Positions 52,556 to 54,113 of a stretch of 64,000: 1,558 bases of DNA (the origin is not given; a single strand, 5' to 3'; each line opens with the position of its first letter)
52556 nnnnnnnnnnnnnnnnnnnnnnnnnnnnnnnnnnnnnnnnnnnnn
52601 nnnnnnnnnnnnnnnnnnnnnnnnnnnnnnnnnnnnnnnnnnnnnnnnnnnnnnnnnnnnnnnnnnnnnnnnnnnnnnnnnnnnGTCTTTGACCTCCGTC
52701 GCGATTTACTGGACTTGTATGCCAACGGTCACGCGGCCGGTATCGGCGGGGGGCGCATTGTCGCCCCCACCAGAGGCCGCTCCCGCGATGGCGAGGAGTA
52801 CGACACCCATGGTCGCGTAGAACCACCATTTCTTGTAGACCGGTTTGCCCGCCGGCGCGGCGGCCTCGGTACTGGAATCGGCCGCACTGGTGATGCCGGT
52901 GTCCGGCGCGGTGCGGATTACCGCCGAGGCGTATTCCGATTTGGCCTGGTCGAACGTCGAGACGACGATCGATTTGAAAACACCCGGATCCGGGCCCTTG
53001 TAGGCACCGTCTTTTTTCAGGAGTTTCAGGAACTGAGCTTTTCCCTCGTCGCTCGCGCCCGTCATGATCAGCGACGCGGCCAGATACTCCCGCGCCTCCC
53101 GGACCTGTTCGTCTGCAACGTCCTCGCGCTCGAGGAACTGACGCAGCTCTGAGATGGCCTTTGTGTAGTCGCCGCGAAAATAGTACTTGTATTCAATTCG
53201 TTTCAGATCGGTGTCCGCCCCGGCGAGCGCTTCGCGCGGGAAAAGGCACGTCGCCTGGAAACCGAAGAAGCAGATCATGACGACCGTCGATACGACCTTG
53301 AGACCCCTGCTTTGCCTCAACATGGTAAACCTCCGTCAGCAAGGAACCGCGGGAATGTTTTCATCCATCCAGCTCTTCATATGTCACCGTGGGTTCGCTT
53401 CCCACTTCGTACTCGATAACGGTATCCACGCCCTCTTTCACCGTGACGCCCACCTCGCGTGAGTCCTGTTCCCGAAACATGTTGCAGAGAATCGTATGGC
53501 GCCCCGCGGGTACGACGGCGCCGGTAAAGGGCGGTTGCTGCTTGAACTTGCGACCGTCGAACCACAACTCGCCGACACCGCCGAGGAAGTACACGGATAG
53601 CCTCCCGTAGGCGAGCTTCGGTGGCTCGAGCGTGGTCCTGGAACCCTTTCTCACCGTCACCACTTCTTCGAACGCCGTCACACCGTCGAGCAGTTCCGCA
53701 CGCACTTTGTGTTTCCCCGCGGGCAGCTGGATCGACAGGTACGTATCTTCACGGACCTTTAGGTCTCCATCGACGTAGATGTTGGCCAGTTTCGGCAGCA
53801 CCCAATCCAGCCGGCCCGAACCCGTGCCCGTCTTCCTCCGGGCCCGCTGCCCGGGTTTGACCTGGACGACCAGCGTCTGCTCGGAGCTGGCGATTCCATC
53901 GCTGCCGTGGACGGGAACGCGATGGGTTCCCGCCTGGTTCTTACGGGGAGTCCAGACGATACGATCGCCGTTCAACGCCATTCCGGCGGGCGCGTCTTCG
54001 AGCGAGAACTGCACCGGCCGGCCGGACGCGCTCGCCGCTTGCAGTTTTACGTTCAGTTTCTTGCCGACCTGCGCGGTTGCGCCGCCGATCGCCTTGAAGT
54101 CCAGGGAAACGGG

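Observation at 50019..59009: Envelope phospho-signalling neighbourhood: a PEGA/Ig-ectodomain Ser/Thr kinase operon with three surface proteins, a divergent PP2C, an FHA protein and an outer-membrane barrel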

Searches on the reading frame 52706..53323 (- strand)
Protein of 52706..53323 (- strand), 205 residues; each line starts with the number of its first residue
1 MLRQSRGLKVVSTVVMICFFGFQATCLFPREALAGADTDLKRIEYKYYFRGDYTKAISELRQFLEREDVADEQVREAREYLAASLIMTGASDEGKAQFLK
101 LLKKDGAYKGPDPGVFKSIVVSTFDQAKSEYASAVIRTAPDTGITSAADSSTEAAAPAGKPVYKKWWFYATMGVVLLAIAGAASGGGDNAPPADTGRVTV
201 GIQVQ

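Call 4: search_protein_families(library=pfam, max_evalue=0.01, proteins=[window:52706-53323:-])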
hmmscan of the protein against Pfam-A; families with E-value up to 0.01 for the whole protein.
window:52706-53323:- (205 aa): 0 families

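Call 20: find_homologous_proteins(query=window:52706-53323:-)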
Query window:52706-53323:- (205 aa): 62 proteins with E <= 0.001 among 998 candidates.
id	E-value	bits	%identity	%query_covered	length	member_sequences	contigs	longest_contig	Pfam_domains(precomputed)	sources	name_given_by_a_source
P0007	4.2e-129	446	100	100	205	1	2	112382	-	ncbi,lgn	ncbi:MAG: tol-pal system YbgF family protein [Candidatus Krumholzibacteriia bacterium]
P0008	4.7e-97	341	74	100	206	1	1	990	-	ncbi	-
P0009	6.2e-97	341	75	95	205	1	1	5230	-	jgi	jgi:hypothetical protein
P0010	2.9e-93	329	74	100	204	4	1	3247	-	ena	-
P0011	7.3e-92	324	71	100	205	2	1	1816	-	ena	-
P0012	3.0e-89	316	68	100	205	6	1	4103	-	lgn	-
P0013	1.9e-76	274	60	100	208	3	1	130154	-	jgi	jgi:tetratricopeptide (TPR) repeat protein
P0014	1.5e-74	268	57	100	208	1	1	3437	-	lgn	-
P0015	1.8e-74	268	58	99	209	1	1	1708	-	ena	-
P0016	6.8e-72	259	58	98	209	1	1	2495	-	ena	-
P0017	8.0e-72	259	57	100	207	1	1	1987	-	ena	-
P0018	2.1e-71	258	57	100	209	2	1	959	-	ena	-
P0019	5.3e-71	256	58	99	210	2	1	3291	-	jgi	jgi:hypothetical protein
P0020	7.1e-71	256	57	96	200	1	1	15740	-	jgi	-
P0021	8.8e-71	256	60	98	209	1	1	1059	-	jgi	-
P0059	3.6e-44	169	46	90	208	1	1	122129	-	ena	-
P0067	1.8e-37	147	40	99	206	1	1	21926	-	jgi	jgi:hypothetical protein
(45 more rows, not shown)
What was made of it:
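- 52706..53323 (-): 205-aa bitopic protein: signal peptide or anchor, ~100-aa TPR-like domain, conserved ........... motif, C-terminal transmembrane helix, and a short tail. 62 homologs, all about 200-215 aa (call 20).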

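Call 21: find_encoding_contigs(protein=P0067, flank=10000, max_places=2)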
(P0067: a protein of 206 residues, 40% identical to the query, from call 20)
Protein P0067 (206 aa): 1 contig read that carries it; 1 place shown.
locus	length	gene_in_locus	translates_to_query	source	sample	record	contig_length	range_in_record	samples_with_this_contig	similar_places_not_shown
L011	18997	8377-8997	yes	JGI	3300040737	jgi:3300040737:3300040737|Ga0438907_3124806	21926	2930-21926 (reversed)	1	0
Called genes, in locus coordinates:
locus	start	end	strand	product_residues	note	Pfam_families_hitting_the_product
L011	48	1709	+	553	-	PF13584:BatD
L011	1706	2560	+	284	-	PF07719:TPR_2 (faint), PF13428:TPR_14 (faint), PF13414:TPR_11, PF08239:SH3_3 (weak)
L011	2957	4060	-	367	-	PF16697:Yop-YscD_cpl, PF00498:FHA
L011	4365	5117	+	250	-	PF00481:PP2C, PF13672:PP2C_2, PF07228:SpoIIE (faint)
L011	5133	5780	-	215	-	-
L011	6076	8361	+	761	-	PF00069:Pkinase, PF07714:PK_Tyr_Ser-Thr, PF03109:ABC1 (weak), PF05345:He_PIG (faint), PF17963:Big_9 (weak)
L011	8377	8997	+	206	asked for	-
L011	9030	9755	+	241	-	-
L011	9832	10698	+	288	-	-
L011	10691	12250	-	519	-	PF16697:Yop-YscD_cpl, PF00498:FHA, PF01590:GAF, PF13185:GAF_2, PF13492:GAF_3, PF01966:HD, PF13487:HD_5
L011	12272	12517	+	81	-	-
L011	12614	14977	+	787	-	PF00317:Ribonuc_red_lgN, PF02867:Ribonuc_red_lgC, PF12637:TSCPD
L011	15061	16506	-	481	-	PF01943:Polysacc_synt, PF03023:MurJ, PF01554:MatE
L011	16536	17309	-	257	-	-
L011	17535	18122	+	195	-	PF07617:DUF1579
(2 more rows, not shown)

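Call 22: find_encoding_contigs(protein=P0059, flank=10000, max_places=2)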
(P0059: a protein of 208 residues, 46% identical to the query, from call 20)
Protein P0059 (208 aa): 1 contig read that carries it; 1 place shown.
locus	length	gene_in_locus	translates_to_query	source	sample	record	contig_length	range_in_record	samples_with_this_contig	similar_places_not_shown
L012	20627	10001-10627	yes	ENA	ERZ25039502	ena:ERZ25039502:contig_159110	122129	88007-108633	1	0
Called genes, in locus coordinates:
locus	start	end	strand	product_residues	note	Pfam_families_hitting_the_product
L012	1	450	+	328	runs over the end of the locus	PF07584:BatA, PF00092:VWA, PF13519:VWA_2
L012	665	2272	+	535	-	PF06707:DUF1194 (faint), PF00092:VWA, PF13519:VWA_2, PF13432:TPR_16 (faint), PF13424:TPR_12, PF00515:TPR_1 (weak), PF07719:TPR_2 (weak), PF13414:TPR_11 (weak), +2 more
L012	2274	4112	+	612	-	PF13584:BatD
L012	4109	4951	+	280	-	PF13371:TPR_9 (faint), PF13181:TPR_8 (faint), PF13432:TPR_16, PF00515:TPR_1 (weak), PF07719:TPR_2 (weak), PF13414:TPR_11 (weak), PF06347:SH3_4 (weak), PF08239:SH3_3, +1 more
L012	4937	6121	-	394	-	PF16697:Yop-YscD_cpl, PF00498:FHA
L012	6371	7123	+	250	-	PF00481:PP2C, PF13672:PP2C_2, PF07228:SpoIIE (weak)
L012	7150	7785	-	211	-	-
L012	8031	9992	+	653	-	PF00069:Pkinase, PF07714:PK_Tyr_Ser-Thr, PF03109:ABC1 (weak)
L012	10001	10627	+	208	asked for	-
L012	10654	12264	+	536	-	-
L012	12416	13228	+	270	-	-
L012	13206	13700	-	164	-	PF01966:HD, PF13487:HD_5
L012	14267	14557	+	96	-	-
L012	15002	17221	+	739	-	PF00317:Ribonuc_red_lgN, PF02867:Ribonuc_red_lgC, PF12637:TSCPD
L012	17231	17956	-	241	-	-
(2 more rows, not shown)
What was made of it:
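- The flank beyond HD-GYP is rearranged while the block is kept (calls 21, 22).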

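Call 24: search_protein_families(library=ncbifam, max_evalue=0.1, proteins=[window:52706-53323:-])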
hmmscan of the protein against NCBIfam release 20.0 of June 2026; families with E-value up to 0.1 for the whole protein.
window:52706-53323:- (205 aa): 2 families
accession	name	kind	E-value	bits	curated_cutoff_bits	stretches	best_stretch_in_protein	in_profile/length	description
NF038027.1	TssQ_fam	subfamily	0.0017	18.8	65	1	36-108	6-77/100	TssQ family T6SS-associated lipoprotein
TIGR02795.1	tol_pal_ybgF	equivalog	0.076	13.6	90.1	0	46-106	11-70/119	tol-pal system protein YbgF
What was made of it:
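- NCBI names the anchor protein 'YbgF family' (calls 20, 24).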

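Call 25: search_protein_families(library=pfam, max_evalue=10, proteins=[window:52706-53323:-])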
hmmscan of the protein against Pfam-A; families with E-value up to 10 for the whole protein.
window:52706-53323:- (205 aa): 4 families
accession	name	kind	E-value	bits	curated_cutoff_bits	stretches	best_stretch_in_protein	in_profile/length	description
PF13432.12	TPR_16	-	0.033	15.1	32.7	1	47-102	7-58/65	Tetratricopeptide repeat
PF14561.12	TPR_20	-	0.085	13.6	25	1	75-109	22-56/90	Tetratricopeptide repeat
PF13428.12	TPR_14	-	0.17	13.1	23.5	1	47-67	11-31/44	Tetratricopeptide repeat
PF13174.12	TPR_6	-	0.22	12.7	26.3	1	47-66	10-29/33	Tetratricopeptide repeat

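Call 39: find_related_loci(query=A2, collection=metagenome_contigs, flank=10000)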
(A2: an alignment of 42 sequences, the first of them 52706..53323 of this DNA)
Query A2 (205 aa) in metagenome_contigs; peptide patterns used: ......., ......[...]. (x = any residue, [..] = any of these).
408 stretches matched a pattern; 48 encode a relative of the query (tblastn E <= 1e-3); 48 distinct loci.
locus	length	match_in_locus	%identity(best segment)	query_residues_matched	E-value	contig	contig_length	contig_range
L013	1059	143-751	60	4-204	4e-83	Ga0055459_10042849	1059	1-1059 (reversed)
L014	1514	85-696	54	4-205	1e-76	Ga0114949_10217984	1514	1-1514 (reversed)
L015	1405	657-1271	50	2-204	8e-68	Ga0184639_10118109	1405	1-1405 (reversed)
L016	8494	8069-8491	60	6-146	4e-59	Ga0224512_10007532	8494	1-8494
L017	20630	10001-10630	45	6-205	1e-45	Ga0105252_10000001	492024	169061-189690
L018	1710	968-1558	43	9-205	9e-45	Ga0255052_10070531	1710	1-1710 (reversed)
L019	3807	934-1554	42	9-205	3e-43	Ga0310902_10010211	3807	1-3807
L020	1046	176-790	46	1-205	3e-45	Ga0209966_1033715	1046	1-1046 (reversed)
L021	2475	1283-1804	43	6-169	7e-40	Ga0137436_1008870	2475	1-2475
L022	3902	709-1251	42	9-192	3e-39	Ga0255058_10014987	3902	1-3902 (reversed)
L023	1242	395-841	49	25-169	3e-39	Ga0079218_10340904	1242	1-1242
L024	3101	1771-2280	43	12-169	9e-37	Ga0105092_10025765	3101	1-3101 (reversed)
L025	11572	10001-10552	41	29-205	2e-36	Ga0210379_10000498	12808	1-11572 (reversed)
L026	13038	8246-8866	40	4-205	6e-36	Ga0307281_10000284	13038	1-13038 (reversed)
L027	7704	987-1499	41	9-176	1e-35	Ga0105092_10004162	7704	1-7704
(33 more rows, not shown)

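Call 86: search_solved_structures(query=A2, max_evalue=10)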
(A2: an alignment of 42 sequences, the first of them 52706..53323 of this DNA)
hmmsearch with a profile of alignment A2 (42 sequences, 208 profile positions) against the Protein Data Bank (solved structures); distinct sequences matched with E-value up to 10: 25.
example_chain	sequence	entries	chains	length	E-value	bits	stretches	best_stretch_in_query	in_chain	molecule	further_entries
7udk_A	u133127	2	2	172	0.0043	19.7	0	79-99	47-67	Designed helical repeat protein (DHR) RPB_LRP2_R4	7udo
3kd7_A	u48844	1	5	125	0.017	17.7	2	38-67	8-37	CTPR390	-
7wzb_B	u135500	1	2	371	0.019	17.6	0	48-69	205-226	Lipopolysaccharide assembly protein B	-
8v24_A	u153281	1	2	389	0.28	13.7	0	52-106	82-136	Lipopolysaccharide assembly protein B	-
7t6d_A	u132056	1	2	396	0.3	13.6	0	52-106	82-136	Lipopolysaccharide assembly protein B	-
5xy3_b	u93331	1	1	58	0.46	13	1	144-194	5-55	60S ribosomal protein L29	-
8k6e_B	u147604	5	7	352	0.48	13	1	48-136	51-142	Legionella effector LnaB | LnaB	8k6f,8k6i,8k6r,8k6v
8vsx_A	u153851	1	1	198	0.63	12.6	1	41-108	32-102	Guanylyl cyclase-activating protein 1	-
8j9b_H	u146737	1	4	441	0.69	12.5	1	48-136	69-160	Type IV secretion protein Dot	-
7m2m_A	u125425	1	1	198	0.72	12.4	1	42-108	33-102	Guanylate cyclase activator 1A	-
9b2z_A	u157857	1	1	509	0.83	12.2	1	48-136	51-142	Type IV secretion protein Dot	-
4zlh_A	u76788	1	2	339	0.89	12.1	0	52-106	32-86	Lipopolysaccharide assembly protein B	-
8bd7_E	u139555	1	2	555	0.91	12.1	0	73-111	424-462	Intraflagellar transport protein 56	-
9evs_1u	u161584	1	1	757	1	11.9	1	77-146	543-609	mL102 (rPPR5)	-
9gyt_1u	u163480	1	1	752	1.4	11.4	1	76-148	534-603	mL102 (rPPR5)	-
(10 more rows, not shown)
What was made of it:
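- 52706..53323 (-): Weak TPR, TssQ and YbgF similarity (calls 24, 25, 86).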

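Call 87: search_protein_families(library=padloc, max_evalue=0.001, proteins=[window:52706-53323:-])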
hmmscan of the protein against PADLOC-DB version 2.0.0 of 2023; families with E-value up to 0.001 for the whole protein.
window:52706-53323:- (205 aa): 0 families

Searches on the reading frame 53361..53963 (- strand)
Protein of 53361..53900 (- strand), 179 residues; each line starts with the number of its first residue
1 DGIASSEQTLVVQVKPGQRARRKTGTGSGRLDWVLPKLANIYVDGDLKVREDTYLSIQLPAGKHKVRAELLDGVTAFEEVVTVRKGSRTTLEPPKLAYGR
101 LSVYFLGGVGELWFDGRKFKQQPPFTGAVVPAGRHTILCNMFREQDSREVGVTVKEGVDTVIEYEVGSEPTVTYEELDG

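Call 25: search_protein_families(library=pfam, max_evalue=10, proteins=[window:53361-53900:-])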
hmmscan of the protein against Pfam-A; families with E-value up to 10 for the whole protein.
window:53361-53900:- (179 aa): 1 family
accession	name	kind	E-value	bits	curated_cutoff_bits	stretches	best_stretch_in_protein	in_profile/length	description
PF11008.14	DUF2846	-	0.052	14.1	34.3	1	39-70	24-57/92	Protein of unknown function (DUF2846)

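Call 71: search_protein_families(library=pfam, alignment_id=A6, max_evalue=1)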
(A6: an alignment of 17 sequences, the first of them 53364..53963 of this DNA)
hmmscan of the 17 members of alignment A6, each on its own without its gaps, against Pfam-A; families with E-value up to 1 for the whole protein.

A. member 1, window:53364-53963:- (200 aa): 2 families
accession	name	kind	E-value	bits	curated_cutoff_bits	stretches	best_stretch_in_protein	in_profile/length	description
PF08308.17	PEGA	-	0.01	16.2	20.8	1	60-112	13-63/71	PEGA domain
PF11008.14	DUF2846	-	0.037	14.5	34.3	0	60-91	24-57/92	Protein of unknown function (DUF2846)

B. families by the number of members that match (of 17 scanned): 16 families
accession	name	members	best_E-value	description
PF11008.14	DUF2846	3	9.8e-05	Protein of unknown function (DUF2846)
PF08308.17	PEGA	3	0.0068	PEGA domain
PF05345.18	He_PIG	2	0.0049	Putative Ig domain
PF21226.3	MalQ_N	2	0.0059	MalQ N-terminal beta sandwich domain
PF04632.18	FUSC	2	0.054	Fusaric acid resistance protein family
PF00801.26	PKD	2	0.062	PKD domain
PF13620.12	CarboxypepD_reg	2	0.14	Carboxypeptidase regulatory-like domain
PF06832.18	BiPBP_C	1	0.019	Penicillin-Binding Protein C-terminus Family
PF02736.25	Myosin_N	1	0.026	Myosin N-terminal SH3-like domain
PF17963.7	Big_9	1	0.088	Bacterial Ig domain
PF23956.1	DUF7285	1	0.093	Family of unknown function (DUF7285)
PF10162.14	G8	1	0.14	G8 domain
PF16990.11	CBM_35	1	0.16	Carbohydrate binding module (family 35)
PF14283.11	CD1107-like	1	0.17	Mobile element protein CD1107-like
PF17957.7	Big_7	1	0.19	Bacterial Ig domain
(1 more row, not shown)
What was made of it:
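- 53391..53606 (-): C-terminal ~75-aa PEGA-like module of the kinase (residues 691-762). It is the only ectodomain part conserved in all orthologs. The sub-threshold PEGA hit (E 0.01) falls on the neighbouring PEGA-like copy, about residues 631-683; DUF2846 reaches 1e-4 in relatives (call 71).
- On PEGA domain (PF08308): The related family DUF2846 reaches 1e-4 (call 71).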

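Call 72: search_solved_structures(query=A6, max_evalue=10)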
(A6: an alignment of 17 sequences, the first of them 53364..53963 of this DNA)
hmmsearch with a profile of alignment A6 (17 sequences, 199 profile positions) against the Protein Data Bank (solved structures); distinct sequences matched with E-value up to 10: 0.
